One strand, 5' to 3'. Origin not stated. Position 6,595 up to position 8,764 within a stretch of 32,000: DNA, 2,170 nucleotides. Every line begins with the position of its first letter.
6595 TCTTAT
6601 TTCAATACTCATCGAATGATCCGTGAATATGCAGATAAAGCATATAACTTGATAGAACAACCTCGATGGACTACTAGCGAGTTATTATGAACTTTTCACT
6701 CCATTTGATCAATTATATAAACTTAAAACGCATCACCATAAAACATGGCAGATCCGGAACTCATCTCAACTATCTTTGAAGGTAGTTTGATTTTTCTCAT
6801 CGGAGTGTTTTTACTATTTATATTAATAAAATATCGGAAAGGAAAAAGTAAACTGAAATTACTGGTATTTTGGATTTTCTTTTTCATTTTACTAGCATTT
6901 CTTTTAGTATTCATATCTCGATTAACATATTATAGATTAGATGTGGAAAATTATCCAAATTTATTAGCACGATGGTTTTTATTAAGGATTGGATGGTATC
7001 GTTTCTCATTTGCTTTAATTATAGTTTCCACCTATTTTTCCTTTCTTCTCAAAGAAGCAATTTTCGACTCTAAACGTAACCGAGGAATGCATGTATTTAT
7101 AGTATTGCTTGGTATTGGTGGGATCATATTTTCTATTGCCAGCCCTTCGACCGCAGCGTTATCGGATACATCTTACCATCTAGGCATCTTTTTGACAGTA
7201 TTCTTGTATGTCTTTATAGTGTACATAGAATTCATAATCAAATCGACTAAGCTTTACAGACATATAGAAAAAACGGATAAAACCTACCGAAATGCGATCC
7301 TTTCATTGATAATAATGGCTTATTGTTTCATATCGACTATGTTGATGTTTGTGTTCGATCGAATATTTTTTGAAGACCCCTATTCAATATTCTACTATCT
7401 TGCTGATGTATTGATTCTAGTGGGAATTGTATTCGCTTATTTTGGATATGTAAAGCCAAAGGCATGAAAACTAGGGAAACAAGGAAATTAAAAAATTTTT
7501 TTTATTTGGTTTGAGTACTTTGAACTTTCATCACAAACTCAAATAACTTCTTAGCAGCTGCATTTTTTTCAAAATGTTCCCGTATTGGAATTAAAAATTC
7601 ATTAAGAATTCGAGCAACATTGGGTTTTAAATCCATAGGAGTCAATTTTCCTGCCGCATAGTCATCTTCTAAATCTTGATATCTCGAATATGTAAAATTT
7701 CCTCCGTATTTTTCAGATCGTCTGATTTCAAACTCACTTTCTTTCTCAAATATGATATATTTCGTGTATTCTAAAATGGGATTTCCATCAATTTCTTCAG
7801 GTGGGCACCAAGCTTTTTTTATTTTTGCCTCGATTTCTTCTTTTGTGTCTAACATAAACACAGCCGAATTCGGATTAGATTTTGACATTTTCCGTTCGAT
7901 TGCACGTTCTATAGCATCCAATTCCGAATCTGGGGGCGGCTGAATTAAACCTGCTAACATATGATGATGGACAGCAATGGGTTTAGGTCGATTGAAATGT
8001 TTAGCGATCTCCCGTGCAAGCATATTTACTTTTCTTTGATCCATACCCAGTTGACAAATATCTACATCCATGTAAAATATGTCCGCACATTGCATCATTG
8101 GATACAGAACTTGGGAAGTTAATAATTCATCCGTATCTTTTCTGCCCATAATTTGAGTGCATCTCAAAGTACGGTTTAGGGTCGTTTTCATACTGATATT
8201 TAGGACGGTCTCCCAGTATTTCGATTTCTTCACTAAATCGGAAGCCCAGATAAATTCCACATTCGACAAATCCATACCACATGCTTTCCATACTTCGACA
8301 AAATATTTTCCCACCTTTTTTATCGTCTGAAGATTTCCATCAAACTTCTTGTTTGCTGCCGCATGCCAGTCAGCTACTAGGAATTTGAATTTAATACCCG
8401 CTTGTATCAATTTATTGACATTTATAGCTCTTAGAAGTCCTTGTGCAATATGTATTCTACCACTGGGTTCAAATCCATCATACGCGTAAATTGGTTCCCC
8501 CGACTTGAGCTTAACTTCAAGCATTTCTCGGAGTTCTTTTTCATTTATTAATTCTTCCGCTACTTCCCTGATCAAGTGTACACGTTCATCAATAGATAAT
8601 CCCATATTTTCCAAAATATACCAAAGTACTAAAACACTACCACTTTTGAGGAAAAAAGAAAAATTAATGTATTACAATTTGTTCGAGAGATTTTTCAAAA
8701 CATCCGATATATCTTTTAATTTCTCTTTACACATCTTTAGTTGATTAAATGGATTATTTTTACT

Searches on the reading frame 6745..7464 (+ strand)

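Call 72: search_protein_families(library=pfam, proteins=[window:6745-7464:+], max_evalue=0.00001)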
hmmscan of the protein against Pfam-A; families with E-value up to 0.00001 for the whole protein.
window:6745-7464:+ (240 aa): 0 families

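Call 77: search_protein_families(library=pfam, proteins=[window:6745-7464:+], max_evalue=5)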
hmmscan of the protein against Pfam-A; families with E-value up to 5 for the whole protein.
window:6745-7464:+ (240 aa): 2 families
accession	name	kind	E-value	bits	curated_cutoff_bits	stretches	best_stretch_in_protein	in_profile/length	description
PF10066.14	DUF2304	-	0.0082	16.8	25.5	2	15-57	6-48/106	Uncharacterized conserved protein (DUF2304)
PF02990.21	EMP70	-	0.39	9.7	27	1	15-231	272-467/517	Endomembrane protein 70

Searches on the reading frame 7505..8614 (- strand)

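Call 72: search_protein_families(library=pfam, proteins=[window:7505-8614:-], max_evalue=0.00001)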
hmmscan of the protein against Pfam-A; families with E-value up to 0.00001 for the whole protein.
window:7505-8614:- (370 aa): 1 family
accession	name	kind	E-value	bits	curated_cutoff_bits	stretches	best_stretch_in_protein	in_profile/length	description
PF00579.31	tRNA-synt_1b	-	5.1e-56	190.6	21.1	1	39-341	3-291/292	tRNA synthetases class I (W and Y)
